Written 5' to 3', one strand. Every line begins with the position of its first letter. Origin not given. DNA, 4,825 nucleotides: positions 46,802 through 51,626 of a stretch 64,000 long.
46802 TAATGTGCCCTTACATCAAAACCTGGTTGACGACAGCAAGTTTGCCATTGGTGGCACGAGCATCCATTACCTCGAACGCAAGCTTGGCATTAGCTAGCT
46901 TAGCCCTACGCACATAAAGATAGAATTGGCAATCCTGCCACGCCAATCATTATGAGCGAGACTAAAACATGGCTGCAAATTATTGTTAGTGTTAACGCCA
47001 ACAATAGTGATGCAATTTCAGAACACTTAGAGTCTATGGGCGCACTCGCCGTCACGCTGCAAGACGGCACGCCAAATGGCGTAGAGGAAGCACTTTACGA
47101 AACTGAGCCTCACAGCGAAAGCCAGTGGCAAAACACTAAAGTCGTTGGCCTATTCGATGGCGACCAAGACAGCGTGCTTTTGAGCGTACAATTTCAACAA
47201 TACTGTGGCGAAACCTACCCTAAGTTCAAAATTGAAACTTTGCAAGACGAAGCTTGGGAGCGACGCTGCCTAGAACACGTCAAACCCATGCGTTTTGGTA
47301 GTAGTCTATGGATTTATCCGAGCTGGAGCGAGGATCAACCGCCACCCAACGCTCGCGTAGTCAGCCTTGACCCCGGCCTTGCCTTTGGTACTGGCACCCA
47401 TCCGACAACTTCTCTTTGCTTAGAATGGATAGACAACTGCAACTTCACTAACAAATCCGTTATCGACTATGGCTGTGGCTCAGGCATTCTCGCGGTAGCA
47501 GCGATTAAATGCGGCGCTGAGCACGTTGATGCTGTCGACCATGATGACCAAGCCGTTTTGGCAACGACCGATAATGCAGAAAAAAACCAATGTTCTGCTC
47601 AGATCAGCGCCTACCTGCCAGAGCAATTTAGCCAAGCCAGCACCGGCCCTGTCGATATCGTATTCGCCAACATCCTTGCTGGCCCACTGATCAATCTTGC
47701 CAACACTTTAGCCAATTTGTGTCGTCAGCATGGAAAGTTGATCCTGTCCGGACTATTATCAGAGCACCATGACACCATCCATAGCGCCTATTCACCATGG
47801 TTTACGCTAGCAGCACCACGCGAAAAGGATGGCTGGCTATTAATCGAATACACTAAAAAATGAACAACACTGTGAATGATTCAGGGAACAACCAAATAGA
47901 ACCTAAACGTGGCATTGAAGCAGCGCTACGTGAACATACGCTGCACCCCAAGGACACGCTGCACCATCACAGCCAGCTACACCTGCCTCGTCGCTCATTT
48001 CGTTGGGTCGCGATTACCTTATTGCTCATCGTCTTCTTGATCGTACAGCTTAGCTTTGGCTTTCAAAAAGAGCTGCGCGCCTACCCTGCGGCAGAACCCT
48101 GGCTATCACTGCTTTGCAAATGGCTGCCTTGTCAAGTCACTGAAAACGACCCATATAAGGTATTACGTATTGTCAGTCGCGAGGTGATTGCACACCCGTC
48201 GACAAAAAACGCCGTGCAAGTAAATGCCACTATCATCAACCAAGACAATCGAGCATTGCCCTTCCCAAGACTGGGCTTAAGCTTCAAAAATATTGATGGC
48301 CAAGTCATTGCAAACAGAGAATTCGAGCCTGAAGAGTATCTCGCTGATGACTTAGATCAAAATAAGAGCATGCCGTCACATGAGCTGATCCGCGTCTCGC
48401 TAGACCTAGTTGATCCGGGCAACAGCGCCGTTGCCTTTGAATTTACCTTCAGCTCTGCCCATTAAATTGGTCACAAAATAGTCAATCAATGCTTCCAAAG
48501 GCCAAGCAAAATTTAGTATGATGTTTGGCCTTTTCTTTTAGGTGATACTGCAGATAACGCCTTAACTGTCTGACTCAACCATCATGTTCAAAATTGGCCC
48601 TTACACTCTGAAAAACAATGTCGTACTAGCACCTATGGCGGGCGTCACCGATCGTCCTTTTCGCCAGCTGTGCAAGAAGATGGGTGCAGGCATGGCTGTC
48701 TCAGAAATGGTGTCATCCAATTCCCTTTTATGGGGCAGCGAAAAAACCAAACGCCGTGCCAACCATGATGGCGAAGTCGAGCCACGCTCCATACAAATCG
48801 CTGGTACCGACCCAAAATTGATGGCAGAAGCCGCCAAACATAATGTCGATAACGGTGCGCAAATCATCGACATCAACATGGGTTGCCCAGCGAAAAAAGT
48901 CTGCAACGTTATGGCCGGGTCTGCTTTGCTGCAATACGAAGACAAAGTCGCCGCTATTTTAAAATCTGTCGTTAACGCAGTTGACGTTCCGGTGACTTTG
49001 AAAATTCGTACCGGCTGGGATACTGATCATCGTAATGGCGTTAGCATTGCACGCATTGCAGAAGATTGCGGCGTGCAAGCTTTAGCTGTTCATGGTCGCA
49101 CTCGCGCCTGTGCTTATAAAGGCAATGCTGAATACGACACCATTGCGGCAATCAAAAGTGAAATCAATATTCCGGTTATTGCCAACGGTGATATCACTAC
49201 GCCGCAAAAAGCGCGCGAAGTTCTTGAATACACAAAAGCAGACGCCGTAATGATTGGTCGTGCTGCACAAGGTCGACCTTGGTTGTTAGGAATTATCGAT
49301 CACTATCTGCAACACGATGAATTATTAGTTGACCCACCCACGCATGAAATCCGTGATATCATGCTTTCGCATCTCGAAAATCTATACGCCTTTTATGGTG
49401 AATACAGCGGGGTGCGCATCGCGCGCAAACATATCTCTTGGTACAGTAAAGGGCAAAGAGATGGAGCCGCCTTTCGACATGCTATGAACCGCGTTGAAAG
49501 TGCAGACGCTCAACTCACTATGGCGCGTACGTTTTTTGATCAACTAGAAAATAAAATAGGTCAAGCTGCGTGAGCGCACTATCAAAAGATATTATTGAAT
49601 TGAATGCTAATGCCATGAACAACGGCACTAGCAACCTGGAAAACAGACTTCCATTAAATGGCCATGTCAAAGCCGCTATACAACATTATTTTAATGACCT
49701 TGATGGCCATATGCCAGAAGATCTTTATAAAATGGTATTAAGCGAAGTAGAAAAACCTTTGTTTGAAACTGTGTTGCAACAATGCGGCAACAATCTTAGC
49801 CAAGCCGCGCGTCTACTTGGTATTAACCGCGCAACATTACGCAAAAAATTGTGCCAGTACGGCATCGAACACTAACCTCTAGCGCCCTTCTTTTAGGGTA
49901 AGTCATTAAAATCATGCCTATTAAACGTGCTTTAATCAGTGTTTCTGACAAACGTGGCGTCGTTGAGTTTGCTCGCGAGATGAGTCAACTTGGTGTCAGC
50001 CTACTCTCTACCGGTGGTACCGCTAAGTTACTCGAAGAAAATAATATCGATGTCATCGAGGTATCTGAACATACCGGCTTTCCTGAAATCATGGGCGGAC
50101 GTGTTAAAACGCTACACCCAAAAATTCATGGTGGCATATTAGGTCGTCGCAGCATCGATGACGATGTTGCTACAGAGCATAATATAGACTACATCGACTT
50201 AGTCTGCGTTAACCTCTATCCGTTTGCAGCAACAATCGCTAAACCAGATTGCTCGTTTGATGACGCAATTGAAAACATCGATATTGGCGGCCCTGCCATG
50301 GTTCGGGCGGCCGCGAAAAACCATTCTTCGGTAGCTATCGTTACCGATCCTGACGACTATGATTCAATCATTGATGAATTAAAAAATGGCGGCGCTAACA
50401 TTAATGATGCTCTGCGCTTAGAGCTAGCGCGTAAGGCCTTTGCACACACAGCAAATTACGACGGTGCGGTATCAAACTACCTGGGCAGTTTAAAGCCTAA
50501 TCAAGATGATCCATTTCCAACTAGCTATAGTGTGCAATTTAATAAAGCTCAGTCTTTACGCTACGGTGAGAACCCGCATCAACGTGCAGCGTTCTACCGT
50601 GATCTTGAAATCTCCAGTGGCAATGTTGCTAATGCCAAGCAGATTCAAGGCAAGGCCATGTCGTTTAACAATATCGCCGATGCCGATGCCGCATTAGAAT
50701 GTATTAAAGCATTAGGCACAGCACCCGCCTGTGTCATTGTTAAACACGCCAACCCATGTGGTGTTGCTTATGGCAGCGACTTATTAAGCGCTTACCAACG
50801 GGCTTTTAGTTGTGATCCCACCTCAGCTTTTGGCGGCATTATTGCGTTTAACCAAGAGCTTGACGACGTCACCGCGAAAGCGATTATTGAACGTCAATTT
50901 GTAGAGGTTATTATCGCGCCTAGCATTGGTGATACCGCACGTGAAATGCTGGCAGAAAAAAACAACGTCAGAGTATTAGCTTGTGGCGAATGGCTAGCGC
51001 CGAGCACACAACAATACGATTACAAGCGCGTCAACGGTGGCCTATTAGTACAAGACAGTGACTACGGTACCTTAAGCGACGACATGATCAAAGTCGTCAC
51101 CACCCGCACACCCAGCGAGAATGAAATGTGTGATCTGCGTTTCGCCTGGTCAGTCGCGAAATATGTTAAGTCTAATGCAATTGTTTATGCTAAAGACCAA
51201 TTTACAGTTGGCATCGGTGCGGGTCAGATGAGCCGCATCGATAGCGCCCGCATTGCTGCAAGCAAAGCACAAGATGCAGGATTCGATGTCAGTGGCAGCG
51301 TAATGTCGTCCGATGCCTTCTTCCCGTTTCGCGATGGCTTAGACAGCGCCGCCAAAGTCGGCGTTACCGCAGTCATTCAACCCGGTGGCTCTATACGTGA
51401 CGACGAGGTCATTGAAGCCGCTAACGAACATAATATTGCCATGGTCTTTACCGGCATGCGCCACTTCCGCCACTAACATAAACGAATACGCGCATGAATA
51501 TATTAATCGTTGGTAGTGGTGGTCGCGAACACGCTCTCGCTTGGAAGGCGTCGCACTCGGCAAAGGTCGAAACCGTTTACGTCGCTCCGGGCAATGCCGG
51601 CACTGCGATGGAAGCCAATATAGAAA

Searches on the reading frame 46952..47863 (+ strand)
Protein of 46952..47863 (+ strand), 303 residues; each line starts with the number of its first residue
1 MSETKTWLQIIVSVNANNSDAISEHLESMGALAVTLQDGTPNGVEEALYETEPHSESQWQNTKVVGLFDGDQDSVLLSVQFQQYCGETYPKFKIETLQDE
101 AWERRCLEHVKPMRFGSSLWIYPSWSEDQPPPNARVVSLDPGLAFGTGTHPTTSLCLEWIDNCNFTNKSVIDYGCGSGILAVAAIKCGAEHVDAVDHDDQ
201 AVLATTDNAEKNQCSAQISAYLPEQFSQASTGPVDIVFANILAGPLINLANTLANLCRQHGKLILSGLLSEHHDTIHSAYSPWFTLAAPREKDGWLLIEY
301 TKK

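Call 83: search_protein_families(library=pfam, proteins=[window:46952-47863:+], max_evalue=0.00001)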
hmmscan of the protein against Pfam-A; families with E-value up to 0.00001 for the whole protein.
window:46952-47863:+ (303 aa): 3 families
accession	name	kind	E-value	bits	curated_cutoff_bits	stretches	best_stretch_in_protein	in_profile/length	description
PF06325.19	PrmA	-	1.7e-86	290.8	22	1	6-302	1-295/296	Ribosomal protein L11 methyltransferase (PrmA)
PF05175.20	MTS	-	1.8e-09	37.9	23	1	152-240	19-105/170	Methyltransferase small domain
PF03602.21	Cons_hypoth95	-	2.5e-06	27.7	24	1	158-238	34-118/182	Conserved hypothetical protein 95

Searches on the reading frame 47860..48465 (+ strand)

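Call 26: search_protein_families(library=pfam, proteins=[window:47860-48465:+])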
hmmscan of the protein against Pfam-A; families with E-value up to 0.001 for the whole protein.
window:47860-48465:+ (201 aa): 1 family
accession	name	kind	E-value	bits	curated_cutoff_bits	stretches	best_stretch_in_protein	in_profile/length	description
PF11906.13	DUF3426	-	2.4e-33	115.8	27.7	1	53-197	2-147/147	Protein of unknown function (DUF3426)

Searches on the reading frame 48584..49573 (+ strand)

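Call 83: search_protein_families(library=pfam, proteins=[window:48584-49573:+], max_evalue=0.00001)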
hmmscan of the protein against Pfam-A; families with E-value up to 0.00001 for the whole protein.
window:48584-49573:+ (329 aa): 1 family
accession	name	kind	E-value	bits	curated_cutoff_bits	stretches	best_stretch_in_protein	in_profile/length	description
PF01207.24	Dus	-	6.9e-106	354.3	20.4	1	15-319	2-308/311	Dihydrouridine synthase (Dus)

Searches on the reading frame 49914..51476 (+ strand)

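Call 83: search_protein_families(library=pfam, proteins=[window:49914-51476:+], max_evalue=0.00001)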
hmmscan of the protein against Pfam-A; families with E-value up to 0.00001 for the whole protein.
window:49914-51476:+ (520 aa): 2 families
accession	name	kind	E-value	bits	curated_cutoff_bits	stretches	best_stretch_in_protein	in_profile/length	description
PF01808.24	AICARFT_IMPCHas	-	4.6e-125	417.6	25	1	133-451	1-311/311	AICARFT/IMPCHase bienzyme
PF02142.27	MGS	-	1.1e-24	86.8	24.1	1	15-127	1-93/94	MGS-like domain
